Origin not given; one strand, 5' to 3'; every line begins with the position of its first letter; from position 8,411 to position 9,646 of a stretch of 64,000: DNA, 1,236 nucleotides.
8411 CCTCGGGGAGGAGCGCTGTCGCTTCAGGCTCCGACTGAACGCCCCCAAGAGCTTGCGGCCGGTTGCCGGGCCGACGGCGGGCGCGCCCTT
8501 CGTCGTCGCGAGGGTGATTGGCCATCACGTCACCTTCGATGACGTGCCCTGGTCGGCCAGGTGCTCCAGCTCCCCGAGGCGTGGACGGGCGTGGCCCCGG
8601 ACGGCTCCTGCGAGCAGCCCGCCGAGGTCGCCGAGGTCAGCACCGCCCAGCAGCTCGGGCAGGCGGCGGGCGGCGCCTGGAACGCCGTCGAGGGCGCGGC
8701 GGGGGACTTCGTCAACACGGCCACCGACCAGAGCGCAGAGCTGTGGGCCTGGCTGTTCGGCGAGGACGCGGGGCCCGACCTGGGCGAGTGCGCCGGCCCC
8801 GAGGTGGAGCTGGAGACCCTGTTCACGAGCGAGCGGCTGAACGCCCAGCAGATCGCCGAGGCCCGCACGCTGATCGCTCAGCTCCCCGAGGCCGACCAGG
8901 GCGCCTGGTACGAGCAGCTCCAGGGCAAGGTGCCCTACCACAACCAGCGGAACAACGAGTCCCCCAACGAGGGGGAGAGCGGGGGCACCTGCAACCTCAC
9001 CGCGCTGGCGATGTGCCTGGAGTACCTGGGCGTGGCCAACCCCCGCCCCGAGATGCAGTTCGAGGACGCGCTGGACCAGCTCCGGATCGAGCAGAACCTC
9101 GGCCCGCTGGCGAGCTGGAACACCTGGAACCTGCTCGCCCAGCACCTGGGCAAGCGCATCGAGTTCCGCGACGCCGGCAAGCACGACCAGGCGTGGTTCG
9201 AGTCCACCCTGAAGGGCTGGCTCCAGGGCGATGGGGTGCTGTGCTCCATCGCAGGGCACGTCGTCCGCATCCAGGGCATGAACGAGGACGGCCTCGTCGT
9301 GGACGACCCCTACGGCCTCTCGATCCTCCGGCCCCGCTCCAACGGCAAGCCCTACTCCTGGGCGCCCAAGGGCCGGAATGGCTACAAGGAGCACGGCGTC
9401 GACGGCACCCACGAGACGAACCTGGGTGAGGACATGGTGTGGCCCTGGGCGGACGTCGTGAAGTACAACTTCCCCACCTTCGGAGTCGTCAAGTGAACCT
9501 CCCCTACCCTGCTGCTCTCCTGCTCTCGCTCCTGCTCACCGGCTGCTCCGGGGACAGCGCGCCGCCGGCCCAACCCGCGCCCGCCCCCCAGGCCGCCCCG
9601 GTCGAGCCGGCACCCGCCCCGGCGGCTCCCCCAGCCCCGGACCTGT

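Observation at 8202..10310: Translationally coupled peptidase-lipoprotein-small protein module next to the integrase: candidate effector/immunity (toxin/immunity) cassette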

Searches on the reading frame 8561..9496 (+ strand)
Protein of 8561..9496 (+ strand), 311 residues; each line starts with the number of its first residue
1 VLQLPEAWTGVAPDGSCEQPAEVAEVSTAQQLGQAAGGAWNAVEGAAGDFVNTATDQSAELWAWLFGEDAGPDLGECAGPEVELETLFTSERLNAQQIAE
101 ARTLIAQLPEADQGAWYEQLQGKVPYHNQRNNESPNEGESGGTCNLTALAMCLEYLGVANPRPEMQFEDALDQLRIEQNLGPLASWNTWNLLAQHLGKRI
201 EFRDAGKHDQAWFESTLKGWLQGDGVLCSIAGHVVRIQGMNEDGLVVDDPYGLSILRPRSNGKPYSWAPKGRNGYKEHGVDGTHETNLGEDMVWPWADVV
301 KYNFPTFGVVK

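Call 4: search_protein_families(library=pfam, proteins=[window:8561-9496:+], max_evalue=1)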
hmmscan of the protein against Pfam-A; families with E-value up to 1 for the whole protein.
window:8561-9496:+ (311 aa): 2 families
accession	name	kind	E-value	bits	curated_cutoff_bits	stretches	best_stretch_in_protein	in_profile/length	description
PF13529.12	Peptidase_C39_2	-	2.6e-05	25.2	24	1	123-251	2-143/143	Peptidase_C39 like family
PF24430.1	DUF7553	-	0.053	14.5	27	1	30-106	4-80/85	Family of unknown function (DUF7553)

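Call 7: find_homologous_proteins(query=window:8561-9496:+)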
Query window:8561-9496:+ (311 aa): 14 proteins with E <= 0.001 among 2571 candidates.
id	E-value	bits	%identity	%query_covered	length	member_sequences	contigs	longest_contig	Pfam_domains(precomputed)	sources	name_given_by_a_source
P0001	2.5e-213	725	100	100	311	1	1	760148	PF13529.14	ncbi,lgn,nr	ncbi:MAG: hypothetical protein H6739_20875 [Alphaproteobacteria bacterium]|nr:hypothetical protein [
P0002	1.9e-83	298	57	74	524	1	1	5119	-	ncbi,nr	ncbi:hypothetical protein L6R46_26590 [Myxococcota bacterium]|nr:hypothetical protein [Myxococcota b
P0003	2.7e-66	242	51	72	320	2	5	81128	PF13529.14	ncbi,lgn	-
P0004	2.2e-64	236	52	73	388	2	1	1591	PF13529.14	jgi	jgi:hypothetical protein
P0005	1.1e-63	234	50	72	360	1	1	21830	PF13529.14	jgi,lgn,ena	-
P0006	9.0e-56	208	46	75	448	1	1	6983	PF13529.14,PF08239.18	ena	-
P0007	1.7e-48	184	41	85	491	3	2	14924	PF13529.14,PF08239.18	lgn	-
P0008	1.3e-46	177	46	71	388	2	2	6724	PF13529.14,PF01471.24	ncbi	-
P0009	1.2e-43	168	41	72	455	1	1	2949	PF13529.14,PF08239.18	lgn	-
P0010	2.1e-37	147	42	71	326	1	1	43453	PF13529.14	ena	-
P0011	1.2e-35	141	40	72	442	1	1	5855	PF01832.26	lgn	-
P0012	7.5e-33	132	37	71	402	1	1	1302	-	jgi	jgi:hypothetical protein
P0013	3.4e-30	123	38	71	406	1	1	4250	-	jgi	jgi:hypothetical protein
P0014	3.6e-29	120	35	70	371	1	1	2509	-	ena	-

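Call 8: search_protein_families(library=ncbifam, proteins=[window:8561-9496:+], max_evalue=1)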
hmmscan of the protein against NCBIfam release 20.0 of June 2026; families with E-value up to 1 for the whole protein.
window:8561-9496:+ (311 aa): 0 families

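Call 11: find_encoding_contigs(protein=P0001, flank=10000, max_places=4)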
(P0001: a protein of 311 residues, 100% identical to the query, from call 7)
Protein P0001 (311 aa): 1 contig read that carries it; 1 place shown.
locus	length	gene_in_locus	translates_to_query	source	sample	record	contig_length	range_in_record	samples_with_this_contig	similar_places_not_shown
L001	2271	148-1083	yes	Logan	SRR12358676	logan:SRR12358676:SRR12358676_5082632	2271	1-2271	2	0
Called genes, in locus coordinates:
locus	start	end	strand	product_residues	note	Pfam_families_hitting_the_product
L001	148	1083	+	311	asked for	PF13529:Peptidase_C39_2 (weak)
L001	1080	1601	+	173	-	-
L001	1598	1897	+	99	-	-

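Call 13: find_encoding_contigs(protein=P0003, flank=10000, max_places=4)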
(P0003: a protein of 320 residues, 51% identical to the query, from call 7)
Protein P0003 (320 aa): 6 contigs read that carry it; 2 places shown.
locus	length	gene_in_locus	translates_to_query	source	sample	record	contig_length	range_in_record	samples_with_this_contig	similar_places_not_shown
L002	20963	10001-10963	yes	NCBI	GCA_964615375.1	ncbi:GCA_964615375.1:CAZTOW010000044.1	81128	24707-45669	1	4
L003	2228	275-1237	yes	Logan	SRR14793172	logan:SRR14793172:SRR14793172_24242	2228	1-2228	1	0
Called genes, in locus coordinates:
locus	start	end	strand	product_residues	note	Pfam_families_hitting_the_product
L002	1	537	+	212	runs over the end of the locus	PF04542:Sigma70_r2, PF08281:Sigma70_r4_2, PF04545:Sigma70_r4 (weak)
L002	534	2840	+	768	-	-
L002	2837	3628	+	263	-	PF00753:Lactamase_B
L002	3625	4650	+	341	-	-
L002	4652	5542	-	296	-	-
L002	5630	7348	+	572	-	-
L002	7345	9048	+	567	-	-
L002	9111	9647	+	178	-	PF04751:DarP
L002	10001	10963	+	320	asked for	PF13529:Peptidase_C39_2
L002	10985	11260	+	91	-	-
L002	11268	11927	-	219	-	-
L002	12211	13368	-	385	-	-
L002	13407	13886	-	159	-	PF02643:DUF192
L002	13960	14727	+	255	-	PF00753:Lactamase_B, PF19583:ODP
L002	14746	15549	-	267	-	PF00326:Peptidase_S9 (faint)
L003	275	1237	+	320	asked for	PF13529:Peptidase_C39_2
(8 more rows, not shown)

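Call 14: find_encoding_contigs(protein=P0002, flank=10000, max_places=2)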
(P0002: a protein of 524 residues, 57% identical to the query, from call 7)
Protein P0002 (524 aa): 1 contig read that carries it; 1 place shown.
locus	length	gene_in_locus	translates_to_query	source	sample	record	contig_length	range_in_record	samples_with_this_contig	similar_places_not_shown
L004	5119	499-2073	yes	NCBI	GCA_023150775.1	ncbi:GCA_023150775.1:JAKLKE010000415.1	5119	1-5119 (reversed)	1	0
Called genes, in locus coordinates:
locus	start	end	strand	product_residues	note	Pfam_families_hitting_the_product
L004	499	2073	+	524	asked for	-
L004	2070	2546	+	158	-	-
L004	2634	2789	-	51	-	-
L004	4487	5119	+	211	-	PF05729:NACHT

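Call 15: find_encoding_contigs(protein=P0005, flank=10000, max_places=2)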
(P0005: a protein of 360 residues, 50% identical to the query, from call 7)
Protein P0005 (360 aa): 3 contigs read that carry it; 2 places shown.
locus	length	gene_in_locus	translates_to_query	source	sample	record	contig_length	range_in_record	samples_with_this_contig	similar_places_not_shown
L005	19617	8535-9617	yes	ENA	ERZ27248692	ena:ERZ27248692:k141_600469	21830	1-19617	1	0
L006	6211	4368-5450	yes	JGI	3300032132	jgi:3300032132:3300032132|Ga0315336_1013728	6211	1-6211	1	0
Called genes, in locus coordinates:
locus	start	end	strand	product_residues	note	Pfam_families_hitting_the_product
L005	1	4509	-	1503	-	?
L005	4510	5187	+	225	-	PF13180:PDZ_2 (weak), PF17820:PDZ_6 (weak)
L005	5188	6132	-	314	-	PF10974:DUF2804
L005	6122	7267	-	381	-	PF22020:RlmL_1st, PF02926:THUMP, PF01170:UPF0020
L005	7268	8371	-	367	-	PF01594:AI-2E_transport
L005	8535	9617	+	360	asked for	PF13529:Peptidase_C39_2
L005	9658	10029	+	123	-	-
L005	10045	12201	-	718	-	PF01326:PPDK_N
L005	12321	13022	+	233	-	-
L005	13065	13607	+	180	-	-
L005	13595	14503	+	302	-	-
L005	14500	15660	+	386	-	-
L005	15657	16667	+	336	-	PF00069:Pkinase, PF07714:PK_Tyr_Ser-Thr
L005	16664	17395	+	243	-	PF00498:FHA, PF16697:Yop-YscD_cpl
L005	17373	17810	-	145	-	-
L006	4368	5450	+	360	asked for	PF13529:Peptidase_C39_2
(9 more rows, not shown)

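Call 16: find_encoding_contigs(protein=P0006, flank=10000, max_places=2)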
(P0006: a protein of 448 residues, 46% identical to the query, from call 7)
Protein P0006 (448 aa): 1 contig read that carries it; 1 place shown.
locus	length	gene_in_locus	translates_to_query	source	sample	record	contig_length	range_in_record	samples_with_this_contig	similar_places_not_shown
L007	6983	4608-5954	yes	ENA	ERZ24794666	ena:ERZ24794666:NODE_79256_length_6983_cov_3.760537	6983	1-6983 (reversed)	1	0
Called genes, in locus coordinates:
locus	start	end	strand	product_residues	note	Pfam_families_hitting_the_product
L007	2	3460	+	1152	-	?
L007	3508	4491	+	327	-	-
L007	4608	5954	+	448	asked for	PF08239:SH3_3 (weak), PF13529:Peptidase_C39_2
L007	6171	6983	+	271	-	?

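Call 17: find_encoding_contigs(protein=P0007, flank=10000, max_places=2)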
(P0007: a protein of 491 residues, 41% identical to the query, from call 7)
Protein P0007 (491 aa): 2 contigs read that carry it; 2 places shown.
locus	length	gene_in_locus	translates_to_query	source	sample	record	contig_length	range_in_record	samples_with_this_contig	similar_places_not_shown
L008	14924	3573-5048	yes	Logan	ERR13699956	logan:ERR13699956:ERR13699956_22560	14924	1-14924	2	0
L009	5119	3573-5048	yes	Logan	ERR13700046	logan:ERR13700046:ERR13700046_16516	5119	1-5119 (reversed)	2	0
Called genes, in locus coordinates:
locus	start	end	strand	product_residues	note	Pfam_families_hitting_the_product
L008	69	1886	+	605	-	PF02770:Acyl-CoA_dh_M (weak), PF00441:Acyl-CoA_dh_1, PF12806:Acyl-CoA_dh_C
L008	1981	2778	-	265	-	-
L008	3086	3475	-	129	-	-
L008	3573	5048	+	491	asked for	PF13529:Peptidase_C39_2 (faint), PF08239:SH3_3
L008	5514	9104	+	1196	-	PF00069:Pkinase, PF07714:PK_Tyr_Ser-Thr, PF17667:Pkinase_fungal (weak), PF07719:TPR_2 (faint), PF21033:RMD1-3 (faint)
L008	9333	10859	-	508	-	-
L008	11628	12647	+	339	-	-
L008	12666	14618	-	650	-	PF13185:GAF_2 (faint), PF13492:GAF_3 (faint), PF01590:GAF (weak), PF01740:STAS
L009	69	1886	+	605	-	PF02770:Acyl-CoA_dh_M (weak), PF00441:Acyl-CoA_dh_1, PF12806:Acyl-CoA_dh_C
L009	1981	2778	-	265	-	-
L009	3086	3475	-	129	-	-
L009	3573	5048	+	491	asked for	PF13529:Peptidase_C39_2 (faint), PF08239:SH3_3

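Call 24: search_solved_structures(query=A2, max_evalue=10, show_alignments=2)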
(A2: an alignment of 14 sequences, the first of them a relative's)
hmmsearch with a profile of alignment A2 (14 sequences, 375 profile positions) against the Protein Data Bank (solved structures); distinct sequences matched with E-value up to 10: 13.
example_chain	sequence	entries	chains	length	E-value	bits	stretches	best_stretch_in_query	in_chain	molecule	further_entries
5w9a_A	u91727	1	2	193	0.18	14.7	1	65-187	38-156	Tripartite motif-containing protein 5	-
4tn3_A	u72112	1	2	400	0.19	14.6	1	62-187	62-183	TRIM5/cyclophilin A fusion protein/T4 Lysozyme chimera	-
6zu5_LHH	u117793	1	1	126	0.62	12.9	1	147-190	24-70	uL29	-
5eyk_A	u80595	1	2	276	2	11.3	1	135-201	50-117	Aurora kinase B-A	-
5k3y_A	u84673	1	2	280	2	11.3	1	135-201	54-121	Aurora kinase B-A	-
2bfy_A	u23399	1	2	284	2.1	11.2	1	135-201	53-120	AURORA KINASE B-A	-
4c2w_A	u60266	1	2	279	2.2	11.1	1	135-201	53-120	AURORA KINASE B-A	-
2bfx_A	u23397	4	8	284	2.3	11.1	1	135-201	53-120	AURORA KINASE B-A | SERINE/THREONINE-PROTEIN KINASE 12-A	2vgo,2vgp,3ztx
4c2v_A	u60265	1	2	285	2.3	11.1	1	135-201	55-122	AURORA KINASE B-A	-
2vrx_A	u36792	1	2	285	2.3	11.1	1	135-201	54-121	SERINE/THREONINE-PROTEIN KINASE 12-A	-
4b8l_A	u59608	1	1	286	2.3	11.1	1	135-201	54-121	AURORA KINASE B-A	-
4b8m_A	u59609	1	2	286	2.3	11.1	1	135-201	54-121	AURORA KINASE B-A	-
9dir_A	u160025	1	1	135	3.5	10.5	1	72-169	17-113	ChuA binding protein G7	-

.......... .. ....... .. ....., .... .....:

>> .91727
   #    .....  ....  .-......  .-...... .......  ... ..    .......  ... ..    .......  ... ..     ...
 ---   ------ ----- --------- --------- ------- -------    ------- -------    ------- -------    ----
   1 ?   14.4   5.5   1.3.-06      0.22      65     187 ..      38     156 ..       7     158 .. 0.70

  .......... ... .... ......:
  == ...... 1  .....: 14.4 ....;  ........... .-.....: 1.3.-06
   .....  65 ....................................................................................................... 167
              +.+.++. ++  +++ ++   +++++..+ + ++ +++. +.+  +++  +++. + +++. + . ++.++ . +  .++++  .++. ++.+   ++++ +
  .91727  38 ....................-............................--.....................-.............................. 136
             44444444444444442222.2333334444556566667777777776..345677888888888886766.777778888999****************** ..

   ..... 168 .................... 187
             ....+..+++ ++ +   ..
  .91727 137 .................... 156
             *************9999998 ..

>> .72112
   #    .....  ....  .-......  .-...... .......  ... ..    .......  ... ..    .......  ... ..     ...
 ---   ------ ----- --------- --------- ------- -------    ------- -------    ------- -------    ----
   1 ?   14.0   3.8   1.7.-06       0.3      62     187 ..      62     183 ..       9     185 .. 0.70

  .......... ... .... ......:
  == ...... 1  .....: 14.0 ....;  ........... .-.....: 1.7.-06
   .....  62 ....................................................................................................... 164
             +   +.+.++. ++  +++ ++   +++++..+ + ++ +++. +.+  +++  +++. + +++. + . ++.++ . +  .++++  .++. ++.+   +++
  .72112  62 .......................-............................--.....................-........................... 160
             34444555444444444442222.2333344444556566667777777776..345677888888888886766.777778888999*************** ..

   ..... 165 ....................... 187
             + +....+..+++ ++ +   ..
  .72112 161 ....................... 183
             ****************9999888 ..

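Call 28: find_related_loci(query=A2, collection=genome_contigs, flank=10000)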
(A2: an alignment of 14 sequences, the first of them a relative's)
Query A2 (311 aa) in genome_contigs; peptide patterns used: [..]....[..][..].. (x = any residue, [..] = any of these).
71 stretches matched a pattern; 50 encode a relative of the query (tblastn E <= 1e-3); 50 distinct loci.
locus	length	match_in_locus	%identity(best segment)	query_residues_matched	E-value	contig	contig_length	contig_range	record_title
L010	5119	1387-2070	57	82-311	1e-89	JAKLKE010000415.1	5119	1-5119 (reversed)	MAG: Myxococcota bacterium isolate MAG.430 MAG.430-NODE_415_length_5119_cov_4.201904, whole genome shotgun sequence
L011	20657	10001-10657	51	83-307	7e-71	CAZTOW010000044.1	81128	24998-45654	MAG TPA_asm: uncultured Enterobacterales bacterium isolate SRP323723_co1_89 genome assembly, contig: NODE_263_length_811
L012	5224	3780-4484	45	84-311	2e-51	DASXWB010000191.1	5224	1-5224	MAG TPA_asm: Lacipirellulaceae bacterium isolate SMAG_U4760 k141_358531, whole genome shotgun sequence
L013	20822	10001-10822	39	35-311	8e-47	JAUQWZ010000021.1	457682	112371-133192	MAG: Aggregatilineales bacterium isolate BIN16 contig_52244, whole genome shotgun sequence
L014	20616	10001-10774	38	33-304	5e-47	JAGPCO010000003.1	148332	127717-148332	MAG: Kofleriaceae bacterium isolate Gw_SlAct_bin_279 Gw_SlAct_116_length_148332_cov_9.246800, whole genome shotgun seque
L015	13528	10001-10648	42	84-304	1e-46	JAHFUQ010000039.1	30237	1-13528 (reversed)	MAG: Acidimicrobiia bacterium isolate nzgw83 NODE_1369_length_30238_cov_4.889664, whole genome shotgun sequence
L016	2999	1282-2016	40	72-311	2e-45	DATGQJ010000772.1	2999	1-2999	MAG TPA_asm: Oceanobacillus sp. isolate SMAG_U10420 k141_418626, whole genome shotgun sequence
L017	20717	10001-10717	39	70-311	2e-44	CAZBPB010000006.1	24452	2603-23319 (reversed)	MAG TPA_asm: uncultured Pleurocapsa sp. isolate binchicken_co179_53 genome assembly, contig: NODE_4568_length_24452_cov_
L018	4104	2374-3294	35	3-311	7e-44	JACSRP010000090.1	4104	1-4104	MAG: Anaerolineae bacterium isolate CH4 contig-70_30967, whole genome shotgun sequence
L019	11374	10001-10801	37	40-311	4e-44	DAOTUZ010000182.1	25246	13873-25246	MAG TPA_asm: Anaerolineae bacterium isolate F3_97 k223_22745, whole genome shotgun sequence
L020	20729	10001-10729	39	69-304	2e-43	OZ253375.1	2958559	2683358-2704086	MAG: Deinococcus sp. isolate fb7b64dd-ef53-4e4c-b44e-3a7a2cf629be genome assembly, chromosome: 1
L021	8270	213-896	43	83-304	1e-49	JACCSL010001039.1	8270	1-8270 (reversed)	MAG: Ardenticatenales bacterium isolate MGR_bin47 SD2897-2912_k127_7843916, whole genome shotgun sequence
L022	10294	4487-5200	38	77-311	4e-43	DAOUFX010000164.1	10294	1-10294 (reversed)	MAG TPA_asm: Anaerolineae bacterium isolate R24_80 k131_1722578, whole genome shotgun sequence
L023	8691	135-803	37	83-302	1e-42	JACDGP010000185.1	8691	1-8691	MAG: Herpetosiphonaceae bacterium isolate MGR_bin415 SD2908_NODE_3783_length_8691_cov_1.385918, whole genome shotgun seq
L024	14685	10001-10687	40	83-304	7e-43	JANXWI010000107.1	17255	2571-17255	MAG: Deinococcus sp. isolate GL140_1_metabat_72_sub GL140_1_k141_744749, whole genome shotgun sequence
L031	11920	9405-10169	36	76-311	2e-39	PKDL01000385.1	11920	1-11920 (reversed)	MAG: Proteobacteria bacterium isolate Deltapro1 c_000000002653, whole genome shotgun sequence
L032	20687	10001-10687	35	74-299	2e-39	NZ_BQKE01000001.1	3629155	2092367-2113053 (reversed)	Persicobacter diffluens strain NBRC 15940 Chromosome, whole genome shotgun sequence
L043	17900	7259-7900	36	92-302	6e-33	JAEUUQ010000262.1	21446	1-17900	MAG: Saprospiraceae bacterium isolate new MAG-359 k141_3870765, whole genome shotgun sequence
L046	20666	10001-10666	33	84-302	4e-30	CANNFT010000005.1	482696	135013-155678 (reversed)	uncultured Saccharospirillaceae bacterium isolate 2-1038.fasta genome assembly, contig: NODE_5, whole genome shotgun seq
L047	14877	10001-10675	35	97-301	3e-27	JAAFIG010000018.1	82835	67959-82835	MAG: Deinococcales bacterium isolate bin18.concoct.ball.099 WN_Deinococcales_1_scaffold_18, whole genome shotgun sequenc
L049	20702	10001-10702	32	94-304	2e-24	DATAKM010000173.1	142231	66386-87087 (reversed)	MAG TPA_asm: Chloroflexia bacterium isolate SMAG_U6938 k141_284872, whole genome shotgun sequence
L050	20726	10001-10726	29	61-274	6e-24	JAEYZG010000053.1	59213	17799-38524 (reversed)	MAG: Bacteroidetes bacterium isolate OH_CBlB_80 k127_3236575, whole genome shotgun sequence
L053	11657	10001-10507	27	118-272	3e-12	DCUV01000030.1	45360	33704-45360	MAG TPA_asm: Spirochaetia bacterium UBA2205 UBA2205_contig_5477, whole genome shotgun sequence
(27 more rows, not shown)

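Call 29: predict_structure(alignment_id=A2)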
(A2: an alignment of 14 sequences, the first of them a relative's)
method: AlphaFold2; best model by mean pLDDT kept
length: 311 residues; sequences in the alignment: 14
mean_pLDDT: 72.1   pTM: 0.67
mean pLDDT of the five models: 72.1, 71.1, 71.0, 69.6, 69.2
residues with pLDDT >= 90: 154; 70-90: 31; 50-70: 17; < 50: 109
segments of 3 or more residues with pLDDT < 50: 1-58, 67-75, 131-140, 258-285
pLDDT, mean of each block of 10 residues (from residue 1): 31 32 32 31 39 44 48 60 96 97 97 96 87 41 83 98 93 95 91 98 90 94 94 91 93 60 45 39 54 91 92 97
secondary structure, 60 per line:
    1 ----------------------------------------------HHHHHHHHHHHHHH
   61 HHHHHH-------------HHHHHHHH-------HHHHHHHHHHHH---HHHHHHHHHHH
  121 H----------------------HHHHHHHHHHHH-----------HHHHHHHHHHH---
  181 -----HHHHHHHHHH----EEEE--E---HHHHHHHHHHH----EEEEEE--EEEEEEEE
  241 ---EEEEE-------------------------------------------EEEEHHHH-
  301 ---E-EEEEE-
elements in order: H47-66 H80-87 H95-106 H110-121 H144-155 H167-177 H186-195 E200-203 H210-220 E225-230 E233-240 E244-248 E292-295 H296-299 E306-310
